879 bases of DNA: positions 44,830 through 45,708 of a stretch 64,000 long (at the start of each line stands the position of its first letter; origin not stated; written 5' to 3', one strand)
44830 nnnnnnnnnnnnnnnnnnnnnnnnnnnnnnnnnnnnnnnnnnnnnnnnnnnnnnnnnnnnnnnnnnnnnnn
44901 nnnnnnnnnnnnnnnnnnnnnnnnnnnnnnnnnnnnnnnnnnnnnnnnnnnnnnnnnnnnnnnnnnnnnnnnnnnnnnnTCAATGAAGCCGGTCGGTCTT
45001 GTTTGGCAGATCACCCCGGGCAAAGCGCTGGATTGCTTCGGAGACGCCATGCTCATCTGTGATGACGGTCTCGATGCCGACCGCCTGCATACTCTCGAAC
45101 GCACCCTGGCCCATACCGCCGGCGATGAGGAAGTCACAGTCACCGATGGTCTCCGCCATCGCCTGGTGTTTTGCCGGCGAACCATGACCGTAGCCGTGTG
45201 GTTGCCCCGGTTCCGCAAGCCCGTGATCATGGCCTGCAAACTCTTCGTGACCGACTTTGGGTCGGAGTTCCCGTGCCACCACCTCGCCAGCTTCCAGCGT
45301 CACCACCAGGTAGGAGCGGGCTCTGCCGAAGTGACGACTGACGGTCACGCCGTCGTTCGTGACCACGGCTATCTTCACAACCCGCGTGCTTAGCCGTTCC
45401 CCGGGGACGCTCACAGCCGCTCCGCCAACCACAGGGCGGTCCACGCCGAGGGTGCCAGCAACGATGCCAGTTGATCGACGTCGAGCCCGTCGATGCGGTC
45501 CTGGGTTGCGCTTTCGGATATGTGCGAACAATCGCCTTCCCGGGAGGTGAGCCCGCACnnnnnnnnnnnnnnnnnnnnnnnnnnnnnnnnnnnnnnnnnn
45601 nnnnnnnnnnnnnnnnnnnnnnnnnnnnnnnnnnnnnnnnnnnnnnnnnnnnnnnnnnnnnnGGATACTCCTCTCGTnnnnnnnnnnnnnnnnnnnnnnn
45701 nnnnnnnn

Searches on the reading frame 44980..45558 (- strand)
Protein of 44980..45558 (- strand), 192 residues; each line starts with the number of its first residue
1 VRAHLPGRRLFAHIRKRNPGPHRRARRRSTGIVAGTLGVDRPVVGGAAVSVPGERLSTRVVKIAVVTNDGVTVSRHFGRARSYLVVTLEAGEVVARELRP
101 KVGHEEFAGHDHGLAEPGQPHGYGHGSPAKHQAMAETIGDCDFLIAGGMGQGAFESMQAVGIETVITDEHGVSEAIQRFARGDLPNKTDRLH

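Call 8: search_protein_families(library=pfam, proteins=[window:44980-45558:-], max_evalue=0.001)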
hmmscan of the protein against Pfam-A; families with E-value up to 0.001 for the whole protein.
window:44980-45558:- (192 aa): 1 family
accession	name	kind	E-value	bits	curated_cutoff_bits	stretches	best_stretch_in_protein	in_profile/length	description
PF02579.22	Nitro_FeMo-Co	-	1.4e-14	54.6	26.3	1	70-180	2-93/94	Dinitrogenase iron-molybdenum cofactor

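Call 9: search_protein_families(library=ncbifam, proteins=[window:44980-45558:-], max_evalue=0.001)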
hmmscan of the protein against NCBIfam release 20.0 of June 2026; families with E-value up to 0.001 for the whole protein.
window:44980-45558:- (192 aa): 2 families
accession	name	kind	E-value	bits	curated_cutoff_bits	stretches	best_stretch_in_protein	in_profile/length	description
NF041136.1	MrpORP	equivalog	7.7e-08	32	450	0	58-105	262-308/365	iron-sulfur cluster carrier protein MrpORP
TIGR01290.1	nifB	equivalog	1.4e-05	24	343.65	1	59-179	328-437/441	nitrogenase cofactor biosynthesis protein NifB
